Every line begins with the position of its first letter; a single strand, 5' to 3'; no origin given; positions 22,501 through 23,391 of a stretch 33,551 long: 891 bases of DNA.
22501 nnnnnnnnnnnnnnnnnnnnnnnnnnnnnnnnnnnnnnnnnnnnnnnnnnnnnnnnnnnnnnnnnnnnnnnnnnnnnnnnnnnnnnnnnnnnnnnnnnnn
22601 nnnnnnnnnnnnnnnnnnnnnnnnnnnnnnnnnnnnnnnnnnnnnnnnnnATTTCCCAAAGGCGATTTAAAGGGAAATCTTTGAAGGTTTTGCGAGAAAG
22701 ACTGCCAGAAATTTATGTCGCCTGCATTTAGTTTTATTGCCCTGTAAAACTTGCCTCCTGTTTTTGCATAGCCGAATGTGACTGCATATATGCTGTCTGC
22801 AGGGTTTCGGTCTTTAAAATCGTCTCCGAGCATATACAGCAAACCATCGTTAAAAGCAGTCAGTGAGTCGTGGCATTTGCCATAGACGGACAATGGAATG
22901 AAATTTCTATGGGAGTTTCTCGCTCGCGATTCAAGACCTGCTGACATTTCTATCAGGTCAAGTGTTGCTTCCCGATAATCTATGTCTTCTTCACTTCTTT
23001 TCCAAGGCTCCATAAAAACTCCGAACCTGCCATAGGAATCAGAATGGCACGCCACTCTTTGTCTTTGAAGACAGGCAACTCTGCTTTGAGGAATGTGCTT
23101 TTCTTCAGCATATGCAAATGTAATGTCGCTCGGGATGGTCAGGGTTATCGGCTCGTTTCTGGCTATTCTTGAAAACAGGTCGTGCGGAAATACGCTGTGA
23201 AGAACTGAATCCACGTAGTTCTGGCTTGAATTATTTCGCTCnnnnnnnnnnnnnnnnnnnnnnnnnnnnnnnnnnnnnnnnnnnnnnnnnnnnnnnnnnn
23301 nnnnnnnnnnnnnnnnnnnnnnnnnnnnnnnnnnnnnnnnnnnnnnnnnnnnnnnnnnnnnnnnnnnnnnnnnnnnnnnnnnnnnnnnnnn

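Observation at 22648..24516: Receiver-like + guanylate-kinase-like + orphan-domain protein with a 100-codon start-less in-frame upstream extension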

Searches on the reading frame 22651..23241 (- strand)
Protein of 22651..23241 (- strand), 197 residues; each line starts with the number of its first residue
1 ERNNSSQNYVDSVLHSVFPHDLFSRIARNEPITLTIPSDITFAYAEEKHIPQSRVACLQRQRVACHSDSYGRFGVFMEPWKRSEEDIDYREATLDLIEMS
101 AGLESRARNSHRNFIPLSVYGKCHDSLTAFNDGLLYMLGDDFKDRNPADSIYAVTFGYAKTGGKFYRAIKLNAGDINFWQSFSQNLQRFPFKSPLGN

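Call 15: search_protein_families(library=pfam, proteins=[window:22651-23238:-], max_evalue=10)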
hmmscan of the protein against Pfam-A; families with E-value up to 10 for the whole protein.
seq(196 aa): 0 families

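Call 17: find_homologous_proteins(query=window:22651-23241:-, max_evalue=10)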
Query window:22651-23241:-: 27 candidates shared short words with the query, none scored E <= 10.
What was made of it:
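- Tried and rejected: The C-terminal domain alone returned nothing (call 17).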

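Call 26: search_protein_representatives(protein=window:22651-23241:-)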
Query: 197 residues. Proteins with E-value up to 0.001 (for the whole library): 13; up to 1e-10: 9; up to 1e-30: 7. The best 13 are listed.
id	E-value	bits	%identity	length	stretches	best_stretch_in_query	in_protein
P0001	2.2e-130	448.4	100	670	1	1-197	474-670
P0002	9.6e-46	172.3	46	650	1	4-192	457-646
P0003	8.4e-43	162.7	43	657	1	1-193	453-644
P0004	3.2e-39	151.0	45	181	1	16-185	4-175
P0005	8.4e-39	149.6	40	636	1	3-194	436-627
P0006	1.7e-38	148.6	44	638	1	1-192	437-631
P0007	2.6e-38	148.0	42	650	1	4-185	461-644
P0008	1.0e-17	80.8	36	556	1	1-194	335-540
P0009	9.2e-16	74.4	36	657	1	2-165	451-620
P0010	5.1e-05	39.4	25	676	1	7-160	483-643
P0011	8.0e-05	38.8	27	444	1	30-165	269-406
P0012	3.3e-04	36.8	27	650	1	7-174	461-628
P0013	5.1e-04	36.1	28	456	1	7-165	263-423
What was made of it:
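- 22651..23232 (-): Family-specific C-terminal domain of about 190 aa. Motifs: YGRxGhF, LDLIE, RxRN, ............, YAVxFG. 13 representative homologues found (call 26).
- With only 13 clusters in 1.84 billion representatives, the family is too rare for a general housekeeping role (call 26).
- Tried and rejected: The exhaustive phmmer search was needed to find the family (call 26).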

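Call 32: list_cluster_members(proteins=[P0002, P0003, P0005, P0006, P0007, P0008, P0009, P0010, P0011, P0012])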
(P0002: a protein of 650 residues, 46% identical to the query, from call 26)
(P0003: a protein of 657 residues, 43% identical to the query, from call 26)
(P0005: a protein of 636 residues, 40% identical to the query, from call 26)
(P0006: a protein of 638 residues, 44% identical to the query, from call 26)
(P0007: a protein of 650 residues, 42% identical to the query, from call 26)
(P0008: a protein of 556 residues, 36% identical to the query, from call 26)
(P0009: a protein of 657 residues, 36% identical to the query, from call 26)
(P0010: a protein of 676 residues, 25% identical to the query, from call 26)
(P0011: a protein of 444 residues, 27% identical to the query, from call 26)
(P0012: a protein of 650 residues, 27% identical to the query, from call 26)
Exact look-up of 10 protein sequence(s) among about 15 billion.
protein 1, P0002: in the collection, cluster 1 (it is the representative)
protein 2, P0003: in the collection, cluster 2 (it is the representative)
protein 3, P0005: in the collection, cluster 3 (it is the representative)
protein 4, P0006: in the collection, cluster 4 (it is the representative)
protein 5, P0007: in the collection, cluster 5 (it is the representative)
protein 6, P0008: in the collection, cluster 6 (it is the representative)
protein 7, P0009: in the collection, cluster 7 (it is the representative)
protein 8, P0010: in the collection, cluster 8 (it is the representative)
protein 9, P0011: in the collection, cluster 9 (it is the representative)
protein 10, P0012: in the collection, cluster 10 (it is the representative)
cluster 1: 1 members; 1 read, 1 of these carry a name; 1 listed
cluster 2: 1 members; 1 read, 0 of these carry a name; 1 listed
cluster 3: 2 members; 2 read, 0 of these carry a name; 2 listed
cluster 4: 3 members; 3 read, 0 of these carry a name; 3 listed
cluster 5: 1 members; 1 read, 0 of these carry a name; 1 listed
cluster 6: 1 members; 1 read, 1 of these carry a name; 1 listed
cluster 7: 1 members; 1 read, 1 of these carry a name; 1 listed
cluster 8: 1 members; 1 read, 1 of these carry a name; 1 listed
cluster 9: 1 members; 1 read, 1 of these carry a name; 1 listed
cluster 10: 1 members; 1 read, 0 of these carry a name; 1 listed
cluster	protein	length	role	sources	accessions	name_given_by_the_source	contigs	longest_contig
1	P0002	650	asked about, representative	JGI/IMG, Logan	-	guanylate kinase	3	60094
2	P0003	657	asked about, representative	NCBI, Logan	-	-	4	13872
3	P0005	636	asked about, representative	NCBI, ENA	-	-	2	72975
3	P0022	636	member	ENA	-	-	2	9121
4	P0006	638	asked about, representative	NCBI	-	-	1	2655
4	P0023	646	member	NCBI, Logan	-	-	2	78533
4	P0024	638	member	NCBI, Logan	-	-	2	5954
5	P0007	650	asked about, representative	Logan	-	-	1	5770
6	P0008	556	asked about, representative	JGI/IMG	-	guanylate kinase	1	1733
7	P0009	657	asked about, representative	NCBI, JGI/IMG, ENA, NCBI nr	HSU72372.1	MAG TPA: hypothetical protein VLJ21_00805 [Candidatus Binatia bacterium] | hypothetical protein [Candidatus Binatia bacterium]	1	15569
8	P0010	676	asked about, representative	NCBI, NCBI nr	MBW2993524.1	AAA family ATPase [Candidatus Woesearchaeota archaeon]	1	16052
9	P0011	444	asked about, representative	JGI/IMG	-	guanylate kinase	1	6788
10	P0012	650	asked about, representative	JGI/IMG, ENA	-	-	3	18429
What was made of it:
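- JGI names some members 'guanylate kinase' (call 32).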

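Call 42: find_encoding_contigs(protein=P0010, flank=6000, max_places=3)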
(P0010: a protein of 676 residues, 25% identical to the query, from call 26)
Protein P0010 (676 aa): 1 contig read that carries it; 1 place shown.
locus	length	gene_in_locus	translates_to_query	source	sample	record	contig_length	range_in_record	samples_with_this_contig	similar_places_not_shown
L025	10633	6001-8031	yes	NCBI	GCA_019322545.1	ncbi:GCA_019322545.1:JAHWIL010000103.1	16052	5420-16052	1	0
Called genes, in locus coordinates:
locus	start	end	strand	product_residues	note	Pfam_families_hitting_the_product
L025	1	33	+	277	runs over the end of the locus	PF00226:DnaJ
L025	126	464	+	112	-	PF13975:gag-asp_proteas (weak), PF05618:RimB-like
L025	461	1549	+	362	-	PF14397:ATPgrasp_ST (faint), PF02655:ATP-grasp_3, PF02955:GSH-S_ATP, PF08443:RimK, PF02222:ATP-grasp (weak)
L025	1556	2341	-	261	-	PF01978:TrmB, PF11495:TrmB_EBD_N (weak)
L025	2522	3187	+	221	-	PF01209:Ubie_methyltran (weak), PF13489:Methyltransf_23, PF07021:MetW (weak), PF13847:Methyltransf_31, PF08241:Methyltransf_11, PF08242:Methyltransf_12, PF13649:Methyltransf_25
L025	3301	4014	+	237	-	PF21926:FeeM, PF13444:Acetyltransf_5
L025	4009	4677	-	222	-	PF02830:V4R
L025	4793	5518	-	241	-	PF13481:AAA_25, PF03796:DnaB_C, PF06745:ATPase, PF23442:DUF7125 (weak)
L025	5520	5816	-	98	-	-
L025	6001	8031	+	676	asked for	PF00625:Guanylate_kin, PF13238:AAA_18 (weak)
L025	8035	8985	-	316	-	PF04014:MazE_antitoxin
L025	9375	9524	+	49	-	-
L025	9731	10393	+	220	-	PF13424:TPR_12 (faint), PF13181:TPR_8 (faint), PF07719:TPR_2 (faint), PF13432:TPR_16 (weak), PF00515:TPR_1 (faint), PF14559:TPR_19 (weak), PF13431:TPR_17 (faint), PF13414:TPR_11 (weak)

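Call 43: find_encoding_contigs(protein=P0011, flank=6000, max_places=3)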
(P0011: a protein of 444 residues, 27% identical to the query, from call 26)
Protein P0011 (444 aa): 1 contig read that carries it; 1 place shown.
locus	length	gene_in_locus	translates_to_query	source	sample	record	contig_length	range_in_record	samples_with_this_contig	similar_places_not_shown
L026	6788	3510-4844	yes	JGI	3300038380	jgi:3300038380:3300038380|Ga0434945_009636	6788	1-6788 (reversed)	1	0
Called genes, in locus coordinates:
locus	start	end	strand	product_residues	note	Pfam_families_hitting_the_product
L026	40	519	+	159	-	-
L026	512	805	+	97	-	-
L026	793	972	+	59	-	-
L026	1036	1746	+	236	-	PF20582:UPF0758_N, PF04002:RadC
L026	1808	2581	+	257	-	PF00491:Arginase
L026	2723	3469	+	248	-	PF08279:HTH_11 (weak), PF02830:V4R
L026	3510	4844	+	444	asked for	PF00625:Guanylate_kin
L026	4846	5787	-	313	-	PF04014:MazE_antitoxin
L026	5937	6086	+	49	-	-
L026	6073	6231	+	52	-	-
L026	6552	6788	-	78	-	?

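Call 44: find_encoding_contigs(protein=P0012, flank=6000, max_places=3)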
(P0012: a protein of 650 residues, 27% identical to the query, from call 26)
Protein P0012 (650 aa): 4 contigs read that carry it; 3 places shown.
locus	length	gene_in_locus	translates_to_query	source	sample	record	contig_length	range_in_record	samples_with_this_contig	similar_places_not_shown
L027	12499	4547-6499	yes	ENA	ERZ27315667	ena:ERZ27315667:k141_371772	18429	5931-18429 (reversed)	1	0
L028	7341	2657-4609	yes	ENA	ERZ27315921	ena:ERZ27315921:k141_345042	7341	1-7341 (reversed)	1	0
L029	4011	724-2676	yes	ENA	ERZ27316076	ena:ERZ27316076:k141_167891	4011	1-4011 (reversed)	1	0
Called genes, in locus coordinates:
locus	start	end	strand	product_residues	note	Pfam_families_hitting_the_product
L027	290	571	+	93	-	PF13187:Fer4_9 (faint), PF12797:Fer4_2 (faint), PF12837:Fer4_6 (faint), PF13237:Fer4_10 (weak), PF14697:Fer4_21, PF12838:Fer4_7 (weak), PF00037:Fer4 (weak)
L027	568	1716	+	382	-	PF01855:POR_N, PF17147:PFOR_II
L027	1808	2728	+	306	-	PF02775:TPP_enzyme_C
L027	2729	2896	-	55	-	-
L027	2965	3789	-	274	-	-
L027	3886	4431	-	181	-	PF00293:NUDIX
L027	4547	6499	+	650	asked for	PF00625:Guanylate_kin, PF13238:AAA_18 (faint)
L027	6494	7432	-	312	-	PF04014:MazE_antitoxin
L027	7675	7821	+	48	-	-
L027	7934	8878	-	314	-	PF05157:MshEN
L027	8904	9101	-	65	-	-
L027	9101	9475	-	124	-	-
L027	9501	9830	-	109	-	-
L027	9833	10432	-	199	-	-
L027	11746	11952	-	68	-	-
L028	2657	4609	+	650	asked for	PF00625:Guanylate_kin, PF13238:AAA_18 (faint)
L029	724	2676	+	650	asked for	PF00625:Guanylate_kin, PF13238:AAA_18 (faint)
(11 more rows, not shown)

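Call 45: find_encoding_contigs(protein=P0009, flank=6000, max_places=3)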
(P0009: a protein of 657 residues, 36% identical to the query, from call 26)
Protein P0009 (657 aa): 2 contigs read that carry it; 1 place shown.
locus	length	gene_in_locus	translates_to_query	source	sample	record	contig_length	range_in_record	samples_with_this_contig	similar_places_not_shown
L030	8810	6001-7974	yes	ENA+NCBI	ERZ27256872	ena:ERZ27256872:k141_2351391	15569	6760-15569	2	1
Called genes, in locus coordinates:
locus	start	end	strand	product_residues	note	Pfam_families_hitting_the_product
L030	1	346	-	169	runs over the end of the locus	PF00117:GATase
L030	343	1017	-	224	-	PF01902:Diphthami_syn_2_N, PF24167:DUF7411 (weak), PF28410:Diphthami_syn_2_C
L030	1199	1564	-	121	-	-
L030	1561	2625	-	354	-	PF14397:ATPgrasp_ST (faint), PF02655:ATP-grasp_3 (weak), PF02955:GSH-S_ATP, PF08443:RimK, PF14398:ATPgrasp_YheCD (faint)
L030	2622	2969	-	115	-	PF13650:Asp_protease_2 (weak), PF13975:gag-asp_proteas, PF05618:RimB-like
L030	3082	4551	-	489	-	PF01336:tRNA_anti-codon, PF00152:tRNA-synt_2, PF01409:tRNA-synt_2d (faint)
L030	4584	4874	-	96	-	-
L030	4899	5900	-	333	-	-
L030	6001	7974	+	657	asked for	-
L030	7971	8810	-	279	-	?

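Call 46: find_encoding_contigs(protein=P0002, flank=6000, max_places=3)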
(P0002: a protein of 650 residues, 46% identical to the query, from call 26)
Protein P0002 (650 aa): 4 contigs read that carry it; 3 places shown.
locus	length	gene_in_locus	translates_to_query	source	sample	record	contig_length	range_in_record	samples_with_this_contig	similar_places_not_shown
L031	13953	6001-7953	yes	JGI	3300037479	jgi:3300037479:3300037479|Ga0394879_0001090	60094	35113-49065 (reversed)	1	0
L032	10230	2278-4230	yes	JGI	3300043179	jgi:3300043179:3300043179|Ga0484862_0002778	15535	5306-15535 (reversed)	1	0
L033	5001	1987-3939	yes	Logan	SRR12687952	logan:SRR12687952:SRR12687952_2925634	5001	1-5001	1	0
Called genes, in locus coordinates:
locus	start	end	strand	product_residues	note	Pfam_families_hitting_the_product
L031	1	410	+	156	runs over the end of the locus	-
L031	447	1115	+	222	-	-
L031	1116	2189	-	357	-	PF02955:GSH-S_ATP, PF08443:RimK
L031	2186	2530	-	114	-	PF13650:Asp_protease_2 (weak), PF13975:gag-asp_proteas, PF05618:RimB-like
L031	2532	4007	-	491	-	PF01336:tRNA_anti-codon, PF00152:tRNA-synt_2, PF01409:tRNA-synt_2d (faint)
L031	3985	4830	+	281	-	PF00702:Hydrolase, PF13419:HAD_2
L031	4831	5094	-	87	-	-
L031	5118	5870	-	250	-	-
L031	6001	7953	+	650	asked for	-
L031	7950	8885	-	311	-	PF04014:MazE_antitoxin (weak)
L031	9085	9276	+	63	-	-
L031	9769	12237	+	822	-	-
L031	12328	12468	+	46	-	PF13248:Zn_ribbon_3 (faint)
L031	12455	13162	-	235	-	PF00149:Metallophos, PF12850:Metallophos_2 (weak)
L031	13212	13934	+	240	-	PF01497:Peripla_BP_2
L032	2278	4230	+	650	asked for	-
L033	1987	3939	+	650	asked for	-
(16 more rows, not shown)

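Call 58: search_solved_structures(query=A6, max_evalue=10, show_alignments=2)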
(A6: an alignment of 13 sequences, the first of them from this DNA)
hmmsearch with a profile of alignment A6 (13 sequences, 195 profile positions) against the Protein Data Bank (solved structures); distinct sequences matched with E-value up to 10: 1.
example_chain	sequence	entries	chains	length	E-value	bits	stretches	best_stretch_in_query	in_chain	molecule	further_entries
2jya_A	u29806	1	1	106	0.4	13.6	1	25-66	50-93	Uncharacterized protein Atu1810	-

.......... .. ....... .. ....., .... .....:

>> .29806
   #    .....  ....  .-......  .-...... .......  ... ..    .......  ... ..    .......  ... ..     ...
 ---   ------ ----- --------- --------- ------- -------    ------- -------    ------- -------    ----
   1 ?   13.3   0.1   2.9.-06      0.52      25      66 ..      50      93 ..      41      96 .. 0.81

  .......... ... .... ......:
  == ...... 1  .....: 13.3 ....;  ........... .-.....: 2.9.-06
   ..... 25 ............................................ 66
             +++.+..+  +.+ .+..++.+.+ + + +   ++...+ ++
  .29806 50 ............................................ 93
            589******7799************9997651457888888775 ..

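Call 59: search_protein_families(library=pfam, alignment_id=A6, max_evalue=1)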
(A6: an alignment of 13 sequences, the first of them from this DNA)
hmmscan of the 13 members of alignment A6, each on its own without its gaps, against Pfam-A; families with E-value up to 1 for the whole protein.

A. member 1, seq(194 aa): 0 families

B. families by the number of members that match (of 13 scanned): 3 families
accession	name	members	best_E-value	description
PF04325.18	DUF465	1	0.03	Protein of unknown function (DUF465)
PF04214.18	DUF411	1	0.077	Protein of unknown function, DUF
PF21067.2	Rota_NS35_N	1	0.18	Rotavirus non-structural protein 35, N-terminal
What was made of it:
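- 22651..23232 (-): No Pfam or PDB sequence match (calls 15, 58, 59).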

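Call 89: search_protein_families(library=padloc, proteins=[P0010, P0011, P0012], max_evalue=0.01)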
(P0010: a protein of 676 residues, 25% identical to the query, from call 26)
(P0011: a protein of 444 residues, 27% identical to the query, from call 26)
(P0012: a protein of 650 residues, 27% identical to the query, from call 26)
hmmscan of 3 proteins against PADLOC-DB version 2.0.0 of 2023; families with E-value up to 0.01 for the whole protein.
P0010 (676 aa): 3 families
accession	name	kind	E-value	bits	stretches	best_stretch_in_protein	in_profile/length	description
PDLC00278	PtuA1|PtuA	-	0.0013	16.1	1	265-480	23-234/436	AAA ATPase domain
PDLC04140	mad8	-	0.0027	15.3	1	249-432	16-127/314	mads_8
PDLC00305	PtuA1|PtuA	-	0.0069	13.8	0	263-296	21-54/392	AAA ATPase domain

P0011 (444 aa): 0 families

P0012 (650 aa): 1 family
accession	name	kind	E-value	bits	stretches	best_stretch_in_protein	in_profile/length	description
PDLC04140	mad8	-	0.0038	14.8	1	233-317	19-70/314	mads_8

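Call 93: find_encoding_contigs(protein=P0023, flank=5000, max_places=2)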
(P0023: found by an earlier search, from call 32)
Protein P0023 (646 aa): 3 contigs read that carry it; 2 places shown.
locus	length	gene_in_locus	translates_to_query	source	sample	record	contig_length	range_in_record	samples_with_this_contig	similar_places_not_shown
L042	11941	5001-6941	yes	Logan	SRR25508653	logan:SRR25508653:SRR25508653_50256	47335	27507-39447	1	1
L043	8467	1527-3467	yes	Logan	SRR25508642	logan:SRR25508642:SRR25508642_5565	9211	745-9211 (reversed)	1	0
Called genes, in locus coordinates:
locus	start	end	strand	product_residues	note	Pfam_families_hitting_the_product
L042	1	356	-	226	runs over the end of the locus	PF01902:Diphthami_syn_2_N, PF24167:DUF7411 (weak), PF28410:Diphthami_syn_2_C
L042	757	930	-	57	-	-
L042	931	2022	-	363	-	PF02222:ATP-grasp (faint), PF02655:ATP-grasp_3, PF02955:GSH-S_ATP, PF08443:RimK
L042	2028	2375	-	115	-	PF13975:gag-asp_proteas (weak), PF05618:RimB-like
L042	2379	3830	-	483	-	PF01336:tRNA_anti-codon, PF00152:tRNA-synt_2, PF01409:tRNA-synt_2d (faint)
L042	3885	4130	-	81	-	-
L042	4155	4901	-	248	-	-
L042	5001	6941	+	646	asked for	PF00625:Guanylate_kin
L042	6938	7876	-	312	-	-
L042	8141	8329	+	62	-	-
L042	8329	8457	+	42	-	-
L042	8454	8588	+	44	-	-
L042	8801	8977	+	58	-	-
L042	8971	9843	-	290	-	PF00149:Metallophos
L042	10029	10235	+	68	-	-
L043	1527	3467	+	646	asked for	PF00625:Guanylate_kin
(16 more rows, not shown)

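Call 94: find_encoding_contigs(protein=P0013, flank=5000, max_places=2)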
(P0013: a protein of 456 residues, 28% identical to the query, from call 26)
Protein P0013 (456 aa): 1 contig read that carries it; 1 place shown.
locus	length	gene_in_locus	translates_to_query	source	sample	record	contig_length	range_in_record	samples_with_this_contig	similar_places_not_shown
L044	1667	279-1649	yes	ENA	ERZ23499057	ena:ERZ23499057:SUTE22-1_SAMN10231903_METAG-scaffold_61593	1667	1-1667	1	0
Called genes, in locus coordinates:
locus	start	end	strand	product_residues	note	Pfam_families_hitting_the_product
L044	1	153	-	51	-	?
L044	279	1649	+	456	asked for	PF00625:Guanylate_kin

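Call 96: search_dna_similar(query=window:22651-23241:-, collection=plasmids, mode=protein, max_evalue=0.01, max_rows=10)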
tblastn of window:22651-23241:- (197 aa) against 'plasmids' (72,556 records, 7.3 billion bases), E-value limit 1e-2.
No match.

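Call 97: search_dna_similar(query=window:22651-23241:-, collection=phages, mode=protein, max_evalue=0.01, max_rows=10)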
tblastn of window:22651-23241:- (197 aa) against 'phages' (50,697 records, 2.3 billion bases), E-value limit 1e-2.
No match.
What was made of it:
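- Tried and rejected: The C-terminal domain has no tblastn hit in the plasmid or phage collections (calls 96, 97).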
